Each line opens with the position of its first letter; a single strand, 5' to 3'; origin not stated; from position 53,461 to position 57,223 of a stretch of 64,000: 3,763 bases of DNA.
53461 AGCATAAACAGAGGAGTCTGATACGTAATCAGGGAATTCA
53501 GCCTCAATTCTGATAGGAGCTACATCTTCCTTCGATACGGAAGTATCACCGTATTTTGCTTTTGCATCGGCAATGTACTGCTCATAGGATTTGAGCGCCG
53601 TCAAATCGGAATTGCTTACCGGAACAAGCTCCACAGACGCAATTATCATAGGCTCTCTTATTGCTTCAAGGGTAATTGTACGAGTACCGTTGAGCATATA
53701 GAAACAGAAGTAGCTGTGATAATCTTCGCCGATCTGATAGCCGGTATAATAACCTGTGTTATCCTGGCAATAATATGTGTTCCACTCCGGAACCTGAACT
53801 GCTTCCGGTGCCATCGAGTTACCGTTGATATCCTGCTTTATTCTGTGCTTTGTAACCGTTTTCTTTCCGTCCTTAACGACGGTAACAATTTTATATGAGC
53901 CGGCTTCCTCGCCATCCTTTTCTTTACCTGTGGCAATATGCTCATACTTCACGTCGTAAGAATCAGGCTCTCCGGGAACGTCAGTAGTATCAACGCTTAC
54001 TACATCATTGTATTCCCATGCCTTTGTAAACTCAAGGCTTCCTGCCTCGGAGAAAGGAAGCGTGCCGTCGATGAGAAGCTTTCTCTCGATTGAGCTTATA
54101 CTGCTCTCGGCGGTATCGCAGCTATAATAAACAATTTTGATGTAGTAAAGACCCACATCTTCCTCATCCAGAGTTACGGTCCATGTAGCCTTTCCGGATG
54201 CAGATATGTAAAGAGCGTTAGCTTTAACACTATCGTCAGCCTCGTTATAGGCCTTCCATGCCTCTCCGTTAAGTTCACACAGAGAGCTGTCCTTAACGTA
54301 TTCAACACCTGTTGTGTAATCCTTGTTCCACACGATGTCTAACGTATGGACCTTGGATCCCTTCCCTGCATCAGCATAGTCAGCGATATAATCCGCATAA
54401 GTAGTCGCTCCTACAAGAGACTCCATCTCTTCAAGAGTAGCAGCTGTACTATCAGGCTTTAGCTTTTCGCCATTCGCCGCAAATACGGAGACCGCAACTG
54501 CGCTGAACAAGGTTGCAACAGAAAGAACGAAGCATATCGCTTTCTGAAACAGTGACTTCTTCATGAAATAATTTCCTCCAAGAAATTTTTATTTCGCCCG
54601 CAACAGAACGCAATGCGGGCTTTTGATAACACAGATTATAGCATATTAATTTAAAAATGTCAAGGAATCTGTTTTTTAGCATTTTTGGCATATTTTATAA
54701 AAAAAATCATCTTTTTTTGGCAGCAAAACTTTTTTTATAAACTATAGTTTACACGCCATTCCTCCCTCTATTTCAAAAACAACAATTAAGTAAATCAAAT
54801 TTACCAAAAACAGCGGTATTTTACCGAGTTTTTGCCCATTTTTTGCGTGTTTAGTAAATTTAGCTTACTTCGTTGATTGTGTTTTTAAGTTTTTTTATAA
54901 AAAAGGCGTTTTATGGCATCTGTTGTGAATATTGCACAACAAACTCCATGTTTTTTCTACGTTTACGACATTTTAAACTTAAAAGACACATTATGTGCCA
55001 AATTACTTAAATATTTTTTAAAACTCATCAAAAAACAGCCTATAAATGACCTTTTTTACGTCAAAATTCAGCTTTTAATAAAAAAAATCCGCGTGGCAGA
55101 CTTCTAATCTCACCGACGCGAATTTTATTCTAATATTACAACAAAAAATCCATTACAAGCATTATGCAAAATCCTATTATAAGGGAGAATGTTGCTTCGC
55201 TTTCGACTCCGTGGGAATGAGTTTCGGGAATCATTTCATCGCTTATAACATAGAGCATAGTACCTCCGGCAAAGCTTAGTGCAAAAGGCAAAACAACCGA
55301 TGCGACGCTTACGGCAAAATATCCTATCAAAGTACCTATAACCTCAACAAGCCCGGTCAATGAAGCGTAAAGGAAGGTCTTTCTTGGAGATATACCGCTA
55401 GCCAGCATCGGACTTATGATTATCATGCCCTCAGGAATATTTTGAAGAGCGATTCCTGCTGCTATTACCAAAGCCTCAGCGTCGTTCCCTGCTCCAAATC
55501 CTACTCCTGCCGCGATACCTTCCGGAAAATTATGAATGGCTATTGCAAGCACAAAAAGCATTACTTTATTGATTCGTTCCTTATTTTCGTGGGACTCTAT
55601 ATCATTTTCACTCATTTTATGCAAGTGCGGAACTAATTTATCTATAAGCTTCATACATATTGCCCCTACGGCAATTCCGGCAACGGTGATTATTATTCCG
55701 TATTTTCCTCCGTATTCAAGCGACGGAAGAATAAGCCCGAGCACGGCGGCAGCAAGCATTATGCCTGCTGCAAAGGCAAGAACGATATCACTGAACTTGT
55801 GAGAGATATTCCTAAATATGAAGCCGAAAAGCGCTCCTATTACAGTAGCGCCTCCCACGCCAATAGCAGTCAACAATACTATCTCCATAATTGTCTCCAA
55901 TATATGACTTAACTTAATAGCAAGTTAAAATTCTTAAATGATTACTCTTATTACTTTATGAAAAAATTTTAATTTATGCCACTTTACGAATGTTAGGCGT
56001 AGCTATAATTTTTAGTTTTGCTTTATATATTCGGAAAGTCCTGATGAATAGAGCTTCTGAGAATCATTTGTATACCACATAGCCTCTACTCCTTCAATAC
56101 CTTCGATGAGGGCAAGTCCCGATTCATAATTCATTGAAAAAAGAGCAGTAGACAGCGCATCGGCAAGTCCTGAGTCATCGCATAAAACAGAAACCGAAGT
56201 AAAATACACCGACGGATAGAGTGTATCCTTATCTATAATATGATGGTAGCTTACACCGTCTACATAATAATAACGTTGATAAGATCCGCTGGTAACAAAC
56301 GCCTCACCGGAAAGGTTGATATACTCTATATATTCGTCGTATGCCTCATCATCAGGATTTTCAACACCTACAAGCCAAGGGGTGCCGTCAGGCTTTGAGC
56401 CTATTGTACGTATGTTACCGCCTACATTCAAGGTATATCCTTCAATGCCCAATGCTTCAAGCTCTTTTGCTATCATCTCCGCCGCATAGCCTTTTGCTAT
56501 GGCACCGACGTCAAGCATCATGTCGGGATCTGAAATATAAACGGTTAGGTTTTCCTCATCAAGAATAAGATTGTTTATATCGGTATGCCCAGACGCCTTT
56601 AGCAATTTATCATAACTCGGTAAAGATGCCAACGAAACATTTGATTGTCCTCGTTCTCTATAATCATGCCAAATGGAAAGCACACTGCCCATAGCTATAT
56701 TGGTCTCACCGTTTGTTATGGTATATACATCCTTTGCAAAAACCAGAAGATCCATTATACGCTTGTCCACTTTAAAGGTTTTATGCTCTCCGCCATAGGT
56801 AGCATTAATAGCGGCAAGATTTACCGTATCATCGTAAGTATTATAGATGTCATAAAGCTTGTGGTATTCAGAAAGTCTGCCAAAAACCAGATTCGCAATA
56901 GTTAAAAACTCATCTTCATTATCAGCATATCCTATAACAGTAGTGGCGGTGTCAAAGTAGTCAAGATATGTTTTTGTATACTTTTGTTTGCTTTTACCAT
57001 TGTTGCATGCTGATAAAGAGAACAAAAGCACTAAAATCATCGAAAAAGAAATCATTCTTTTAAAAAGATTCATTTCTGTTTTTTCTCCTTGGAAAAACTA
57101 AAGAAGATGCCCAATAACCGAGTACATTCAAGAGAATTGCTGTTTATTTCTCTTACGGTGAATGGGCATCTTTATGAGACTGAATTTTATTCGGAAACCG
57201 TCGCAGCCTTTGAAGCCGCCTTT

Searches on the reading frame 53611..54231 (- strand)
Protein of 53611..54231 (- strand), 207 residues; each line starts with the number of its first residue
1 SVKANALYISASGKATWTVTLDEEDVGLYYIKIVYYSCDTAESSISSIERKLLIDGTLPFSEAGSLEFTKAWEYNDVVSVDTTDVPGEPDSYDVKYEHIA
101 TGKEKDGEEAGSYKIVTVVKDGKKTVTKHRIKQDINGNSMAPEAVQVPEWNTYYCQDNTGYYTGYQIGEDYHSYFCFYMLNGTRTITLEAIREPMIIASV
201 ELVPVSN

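Call 96: search_solved_structures(query=A7, max_evalue=10, show_alignments=1)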
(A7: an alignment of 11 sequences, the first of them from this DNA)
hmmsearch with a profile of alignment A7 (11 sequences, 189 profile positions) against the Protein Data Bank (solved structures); distinct sequences matched with E-value up to 10: 12.
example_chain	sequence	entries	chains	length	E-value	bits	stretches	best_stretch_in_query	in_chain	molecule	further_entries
3dw8_B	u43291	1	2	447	0.17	15.1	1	147-175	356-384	Serine/threonine-protein phosphatase 2A 55 kDa regulatory subunit B alpha isoform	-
1ihx_A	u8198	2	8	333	0.18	15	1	92-183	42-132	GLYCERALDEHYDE 3-PHOSPHATE DEHYDROGENASE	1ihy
8uo5_B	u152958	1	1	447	0.18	15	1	147-175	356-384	Serine/threonine-protein phosphatase 2A 55 kDa regulatory subunit B alpha isoform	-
9b8b_H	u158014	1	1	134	0.19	15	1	117-170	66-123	RM038 fragment antigen binding heavy chain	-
8ttb_B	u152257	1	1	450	0.19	14.9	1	147-175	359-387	Serine/threonine-protein phosphatase 2A 55 kDa regulatory subunit B alpha isoform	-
8so0_B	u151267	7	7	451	0.19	14.9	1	147-175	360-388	Serine/threonine-protein phosphatase 2A 55 kDa regulatory subunit B alpha isoform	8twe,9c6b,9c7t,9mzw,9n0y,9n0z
9mpb_H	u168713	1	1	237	0.42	13.8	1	117-171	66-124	Fab heavy chain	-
9ccw_C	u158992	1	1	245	0.43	13.8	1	117-176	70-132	2C07 heavy chain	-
1ed3_B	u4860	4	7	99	0.62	13.3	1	35-97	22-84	BETA-2-MICROGLOBULIN | BETA 2-MICROGLOBULIN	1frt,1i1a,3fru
1kjm_B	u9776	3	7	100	0.63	13.2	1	35-97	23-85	beta-2-Microglobulin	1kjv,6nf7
4gpd_1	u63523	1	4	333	0.72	13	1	92-183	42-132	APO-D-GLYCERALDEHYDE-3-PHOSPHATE DEHYDROGENASE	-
1gpd_G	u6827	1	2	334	0.72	13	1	92-183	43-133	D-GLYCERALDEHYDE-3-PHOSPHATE DEHYDROGENASE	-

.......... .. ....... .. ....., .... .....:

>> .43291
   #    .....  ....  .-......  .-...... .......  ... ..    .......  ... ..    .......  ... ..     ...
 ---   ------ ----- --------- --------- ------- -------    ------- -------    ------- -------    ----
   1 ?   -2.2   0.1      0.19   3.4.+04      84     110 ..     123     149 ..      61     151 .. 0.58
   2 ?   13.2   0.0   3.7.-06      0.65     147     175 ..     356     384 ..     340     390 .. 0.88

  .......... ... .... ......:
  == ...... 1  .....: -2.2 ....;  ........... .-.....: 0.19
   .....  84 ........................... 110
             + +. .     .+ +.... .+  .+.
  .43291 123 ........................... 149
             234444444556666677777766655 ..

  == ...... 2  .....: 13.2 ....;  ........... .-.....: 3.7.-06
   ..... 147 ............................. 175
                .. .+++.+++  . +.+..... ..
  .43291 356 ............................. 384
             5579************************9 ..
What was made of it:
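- On CBM6/CBM35-type carbohydrate-binding module (N-terminal part of the SBP): Module 1 matches nothing (call 96).
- Tried and rejected: The module 1 profile had no PDB hit (call 96).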

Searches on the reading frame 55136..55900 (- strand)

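Call 12: search_protein_families(library=pfam, proteins=[window:55136-55900:-], max_evalue=0.001)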
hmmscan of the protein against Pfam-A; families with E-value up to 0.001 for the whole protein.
window:55136-55900:- (254 aa): 1 family
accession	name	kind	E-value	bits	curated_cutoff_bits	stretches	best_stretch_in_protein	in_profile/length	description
PF02535.28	Zip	-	1.3e-27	97.3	35.1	2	111-250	176-322/323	ZIP Zinc transporter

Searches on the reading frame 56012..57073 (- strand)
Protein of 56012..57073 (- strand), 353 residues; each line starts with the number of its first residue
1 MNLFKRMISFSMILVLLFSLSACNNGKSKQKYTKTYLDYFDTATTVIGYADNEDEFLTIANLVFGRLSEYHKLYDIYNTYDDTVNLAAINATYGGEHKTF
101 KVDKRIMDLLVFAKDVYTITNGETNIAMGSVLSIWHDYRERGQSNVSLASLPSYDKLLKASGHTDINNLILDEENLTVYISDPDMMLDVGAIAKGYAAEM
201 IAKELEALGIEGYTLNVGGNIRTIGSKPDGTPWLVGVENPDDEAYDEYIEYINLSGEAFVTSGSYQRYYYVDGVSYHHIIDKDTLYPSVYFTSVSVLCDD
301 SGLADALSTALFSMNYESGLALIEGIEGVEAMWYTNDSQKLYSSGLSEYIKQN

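Call 12: search_protein_families(library=pfam, proteins=[window:56012-57073:-], max_evalue=0.001)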
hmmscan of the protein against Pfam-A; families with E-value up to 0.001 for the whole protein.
window:56012-57073:- (353 aa): 1 family
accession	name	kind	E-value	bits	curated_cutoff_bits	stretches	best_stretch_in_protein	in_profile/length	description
PF02424.20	ApbE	-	4.4e-66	223.6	25.6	1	67-333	17-266/266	ApbE family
